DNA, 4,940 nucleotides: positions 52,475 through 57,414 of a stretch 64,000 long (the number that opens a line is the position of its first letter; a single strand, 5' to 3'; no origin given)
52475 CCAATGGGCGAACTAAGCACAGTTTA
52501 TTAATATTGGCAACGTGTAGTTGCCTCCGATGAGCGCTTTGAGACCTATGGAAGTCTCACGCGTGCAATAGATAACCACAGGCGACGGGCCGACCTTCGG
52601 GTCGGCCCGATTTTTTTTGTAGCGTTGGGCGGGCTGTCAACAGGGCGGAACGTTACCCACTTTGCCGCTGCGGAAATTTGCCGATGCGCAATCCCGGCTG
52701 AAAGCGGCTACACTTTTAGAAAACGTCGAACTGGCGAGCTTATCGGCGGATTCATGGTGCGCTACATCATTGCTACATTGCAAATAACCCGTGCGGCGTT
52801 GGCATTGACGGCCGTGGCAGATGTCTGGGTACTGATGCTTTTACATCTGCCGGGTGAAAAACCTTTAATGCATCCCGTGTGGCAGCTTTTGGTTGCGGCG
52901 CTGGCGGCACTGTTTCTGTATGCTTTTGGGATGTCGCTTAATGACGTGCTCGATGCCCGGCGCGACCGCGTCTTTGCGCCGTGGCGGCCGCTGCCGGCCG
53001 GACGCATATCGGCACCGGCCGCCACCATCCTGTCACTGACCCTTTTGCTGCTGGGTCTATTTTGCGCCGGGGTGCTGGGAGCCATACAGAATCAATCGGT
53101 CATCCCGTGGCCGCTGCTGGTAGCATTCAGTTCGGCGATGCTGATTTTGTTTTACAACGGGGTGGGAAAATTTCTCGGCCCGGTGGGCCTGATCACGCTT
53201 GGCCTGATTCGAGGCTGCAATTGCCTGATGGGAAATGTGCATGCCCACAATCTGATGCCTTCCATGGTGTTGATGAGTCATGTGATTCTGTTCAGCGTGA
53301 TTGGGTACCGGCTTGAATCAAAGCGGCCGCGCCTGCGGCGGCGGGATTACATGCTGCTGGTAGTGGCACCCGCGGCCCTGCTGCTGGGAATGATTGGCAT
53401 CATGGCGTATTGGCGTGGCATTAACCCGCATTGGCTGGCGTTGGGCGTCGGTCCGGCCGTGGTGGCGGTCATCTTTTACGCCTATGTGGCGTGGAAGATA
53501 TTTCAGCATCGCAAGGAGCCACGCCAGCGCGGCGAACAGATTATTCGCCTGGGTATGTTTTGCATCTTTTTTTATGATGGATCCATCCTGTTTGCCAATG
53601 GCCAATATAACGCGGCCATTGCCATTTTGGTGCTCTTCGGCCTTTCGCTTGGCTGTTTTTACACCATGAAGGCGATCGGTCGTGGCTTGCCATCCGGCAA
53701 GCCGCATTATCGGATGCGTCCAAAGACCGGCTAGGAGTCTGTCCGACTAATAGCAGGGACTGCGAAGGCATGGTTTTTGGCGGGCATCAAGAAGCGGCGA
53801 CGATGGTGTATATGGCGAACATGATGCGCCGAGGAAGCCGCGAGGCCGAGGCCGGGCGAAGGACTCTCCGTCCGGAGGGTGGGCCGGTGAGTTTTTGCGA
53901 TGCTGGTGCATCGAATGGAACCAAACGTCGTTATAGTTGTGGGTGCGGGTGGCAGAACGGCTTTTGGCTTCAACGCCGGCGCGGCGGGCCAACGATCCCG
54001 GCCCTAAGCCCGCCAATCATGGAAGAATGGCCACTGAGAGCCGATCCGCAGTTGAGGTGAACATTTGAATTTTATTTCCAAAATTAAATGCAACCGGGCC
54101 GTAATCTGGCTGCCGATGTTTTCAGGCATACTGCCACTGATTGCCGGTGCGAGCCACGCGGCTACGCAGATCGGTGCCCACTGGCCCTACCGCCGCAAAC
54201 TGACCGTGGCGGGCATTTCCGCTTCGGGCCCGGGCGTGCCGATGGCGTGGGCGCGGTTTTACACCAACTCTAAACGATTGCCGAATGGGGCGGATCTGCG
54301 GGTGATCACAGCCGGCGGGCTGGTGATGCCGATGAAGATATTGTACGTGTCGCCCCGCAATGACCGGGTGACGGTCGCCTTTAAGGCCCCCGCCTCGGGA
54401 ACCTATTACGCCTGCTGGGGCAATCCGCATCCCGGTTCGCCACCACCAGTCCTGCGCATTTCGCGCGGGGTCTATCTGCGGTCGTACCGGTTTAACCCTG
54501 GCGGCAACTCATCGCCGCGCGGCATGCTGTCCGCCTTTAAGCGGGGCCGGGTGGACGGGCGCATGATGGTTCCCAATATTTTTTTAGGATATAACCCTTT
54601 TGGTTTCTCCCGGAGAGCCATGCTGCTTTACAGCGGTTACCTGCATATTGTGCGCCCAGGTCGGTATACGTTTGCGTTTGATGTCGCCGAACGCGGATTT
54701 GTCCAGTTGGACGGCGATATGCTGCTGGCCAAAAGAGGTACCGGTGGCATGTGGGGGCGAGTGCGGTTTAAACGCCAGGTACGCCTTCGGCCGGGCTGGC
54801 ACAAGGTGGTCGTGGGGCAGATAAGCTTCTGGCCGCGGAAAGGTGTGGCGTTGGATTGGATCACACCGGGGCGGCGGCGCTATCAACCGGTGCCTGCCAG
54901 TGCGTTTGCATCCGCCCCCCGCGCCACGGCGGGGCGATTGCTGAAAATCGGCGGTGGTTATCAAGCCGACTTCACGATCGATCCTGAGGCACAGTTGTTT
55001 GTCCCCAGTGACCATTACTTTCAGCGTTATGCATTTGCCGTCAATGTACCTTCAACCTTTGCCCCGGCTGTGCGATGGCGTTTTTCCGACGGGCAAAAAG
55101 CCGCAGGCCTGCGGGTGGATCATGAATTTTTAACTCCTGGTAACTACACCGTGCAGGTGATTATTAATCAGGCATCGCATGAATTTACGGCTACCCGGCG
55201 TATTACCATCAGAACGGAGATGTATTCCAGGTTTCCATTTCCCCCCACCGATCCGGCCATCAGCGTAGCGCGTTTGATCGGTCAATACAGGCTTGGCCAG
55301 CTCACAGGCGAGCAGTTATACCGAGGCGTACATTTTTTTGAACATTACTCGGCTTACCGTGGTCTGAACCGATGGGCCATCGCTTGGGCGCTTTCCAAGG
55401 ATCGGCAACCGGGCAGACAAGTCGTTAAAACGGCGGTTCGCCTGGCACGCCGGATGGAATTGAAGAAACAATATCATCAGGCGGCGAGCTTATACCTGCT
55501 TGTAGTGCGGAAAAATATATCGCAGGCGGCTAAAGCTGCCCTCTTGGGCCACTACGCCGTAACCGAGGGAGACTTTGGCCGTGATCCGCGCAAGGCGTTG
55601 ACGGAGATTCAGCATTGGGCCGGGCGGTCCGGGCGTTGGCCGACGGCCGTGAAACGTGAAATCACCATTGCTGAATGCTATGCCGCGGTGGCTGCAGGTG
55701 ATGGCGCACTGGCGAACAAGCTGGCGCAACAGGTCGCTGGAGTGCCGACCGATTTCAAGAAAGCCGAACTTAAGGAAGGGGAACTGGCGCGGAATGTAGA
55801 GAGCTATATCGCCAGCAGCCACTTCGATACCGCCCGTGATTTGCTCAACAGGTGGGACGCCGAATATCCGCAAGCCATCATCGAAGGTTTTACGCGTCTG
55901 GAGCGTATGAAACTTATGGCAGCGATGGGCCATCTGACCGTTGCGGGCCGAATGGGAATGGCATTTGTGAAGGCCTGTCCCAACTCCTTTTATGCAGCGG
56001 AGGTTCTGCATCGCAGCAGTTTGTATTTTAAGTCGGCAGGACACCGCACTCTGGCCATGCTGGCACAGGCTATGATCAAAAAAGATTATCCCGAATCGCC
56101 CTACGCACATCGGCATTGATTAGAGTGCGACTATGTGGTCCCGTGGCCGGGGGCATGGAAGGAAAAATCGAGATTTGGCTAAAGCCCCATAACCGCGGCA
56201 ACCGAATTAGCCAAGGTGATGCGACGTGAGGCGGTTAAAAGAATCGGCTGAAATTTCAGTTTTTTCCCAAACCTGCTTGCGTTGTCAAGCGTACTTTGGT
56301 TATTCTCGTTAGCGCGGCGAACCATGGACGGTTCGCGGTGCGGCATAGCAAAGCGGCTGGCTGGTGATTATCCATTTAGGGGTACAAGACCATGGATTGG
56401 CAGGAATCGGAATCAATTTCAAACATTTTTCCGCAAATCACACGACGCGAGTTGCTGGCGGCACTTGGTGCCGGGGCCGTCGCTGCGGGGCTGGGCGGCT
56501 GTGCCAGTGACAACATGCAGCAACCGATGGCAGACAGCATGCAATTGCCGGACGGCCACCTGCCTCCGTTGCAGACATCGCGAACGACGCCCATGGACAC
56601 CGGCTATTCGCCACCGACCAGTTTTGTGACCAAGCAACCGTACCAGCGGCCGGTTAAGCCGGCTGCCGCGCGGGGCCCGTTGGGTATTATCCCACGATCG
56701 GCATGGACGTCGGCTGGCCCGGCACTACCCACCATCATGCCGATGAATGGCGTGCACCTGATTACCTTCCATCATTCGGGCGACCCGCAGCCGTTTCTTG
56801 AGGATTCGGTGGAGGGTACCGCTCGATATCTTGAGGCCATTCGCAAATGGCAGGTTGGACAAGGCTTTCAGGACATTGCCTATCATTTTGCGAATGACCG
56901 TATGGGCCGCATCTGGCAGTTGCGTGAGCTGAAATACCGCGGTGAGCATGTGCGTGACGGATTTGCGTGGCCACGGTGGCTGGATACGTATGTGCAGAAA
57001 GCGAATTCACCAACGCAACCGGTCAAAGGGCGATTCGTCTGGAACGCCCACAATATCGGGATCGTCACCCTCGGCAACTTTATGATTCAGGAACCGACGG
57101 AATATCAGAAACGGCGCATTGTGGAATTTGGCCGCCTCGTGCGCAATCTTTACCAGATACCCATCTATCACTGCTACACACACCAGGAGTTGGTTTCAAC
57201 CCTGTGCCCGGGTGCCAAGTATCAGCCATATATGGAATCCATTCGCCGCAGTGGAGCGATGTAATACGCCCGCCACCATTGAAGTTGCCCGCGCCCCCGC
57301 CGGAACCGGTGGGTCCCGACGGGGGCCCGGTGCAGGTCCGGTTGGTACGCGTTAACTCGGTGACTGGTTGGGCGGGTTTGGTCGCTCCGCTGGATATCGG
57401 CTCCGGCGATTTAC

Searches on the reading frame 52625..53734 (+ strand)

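Call 59: search_protein_families(library=pfam, proteins=[window:52625-53734:+], max_evalue=0.00001)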
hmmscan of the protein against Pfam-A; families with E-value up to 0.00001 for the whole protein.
window:52625-53734:+ (369 aa): 1 family
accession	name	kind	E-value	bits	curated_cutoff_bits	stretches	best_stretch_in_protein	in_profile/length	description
PF01040.23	UbiA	-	6.7e-13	48.9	34.2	1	71-297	9-236/250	UbiA prenyltransferase family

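Call 80: search_protein_families(library=ncbifam, proteins=[window:52625-53734:+], max_evalue=0.00001)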
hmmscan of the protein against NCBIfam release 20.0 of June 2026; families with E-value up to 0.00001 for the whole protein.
window:52625-53734:+ (369 aa): 5 families
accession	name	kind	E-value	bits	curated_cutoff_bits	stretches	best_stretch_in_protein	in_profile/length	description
NF035940.1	prenyl_rel_EboC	equivalog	8.3e-26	91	250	1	51-342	2-283/292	UbiA-like protein EboC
NF009523.0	PRK12884.1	equivalog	4.2e-17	62.2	269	1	48-225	4-168/279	prenyltransferase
NF045897.1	SCO3242_trans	equivalog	5e-14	52.6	260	1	87-227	32-166/287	SCO3242 family prenyltransferase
NF009521.0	PRK12882.1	equivalog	3.1e-09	36.5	296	1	52-216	9-163/280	geranylgeranylglycerol-phosphate geranylgeranyltransferase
NF005742.0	PRK07566.1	equivalog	1.2e-06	27.9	313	1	93-171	73-143/315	chlorophyll synthase ChlG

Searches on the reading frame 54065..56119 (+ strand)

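Call 59: search_protein_families(library=pfam, proteins=[window:54065-56119:+], max_evalue=0.00001)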
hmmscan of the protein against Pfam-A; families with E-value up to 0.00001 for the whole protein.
window:54065-56119:+ (684 aa): 1 family
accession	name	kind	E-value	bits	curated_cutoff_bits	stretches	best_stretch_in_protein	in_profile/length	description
PF18911.6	PKD_4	-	4.1e-08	33.6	27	1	335-382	36-83/85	PKD domain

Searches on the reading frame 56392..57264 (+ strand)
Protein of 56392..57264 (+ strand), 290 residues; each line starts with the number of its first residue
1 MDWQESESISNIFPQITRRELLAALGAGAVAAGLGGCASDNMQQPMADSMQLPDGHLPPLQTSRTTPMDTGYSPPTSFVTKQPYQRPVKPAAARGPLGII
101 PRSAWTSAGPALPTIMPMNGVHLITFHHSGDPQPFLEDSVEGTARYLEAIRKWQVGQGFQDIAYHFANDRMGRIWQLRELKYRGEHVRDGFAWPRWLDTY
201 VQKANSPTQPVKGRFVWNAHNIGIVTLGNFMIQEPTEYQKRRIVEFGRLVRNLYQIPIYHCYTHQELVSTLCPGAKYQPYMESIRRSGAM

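Call 60: search_protein_families(library=pfam, proteins=[window:56392-57264:+], max_evalue=0.00001)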
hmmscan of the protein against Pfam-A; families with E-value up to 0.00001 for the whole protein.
window:56392-57264:+ (290 aa): 1 family
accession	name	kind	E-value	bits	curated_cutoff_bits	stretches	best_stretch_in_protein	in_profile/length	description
PF01510.30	Amidase_2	-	3.1e-09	37.7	26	1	121-274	5-130/131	N-acetylmuramoyl-L-alanine amidase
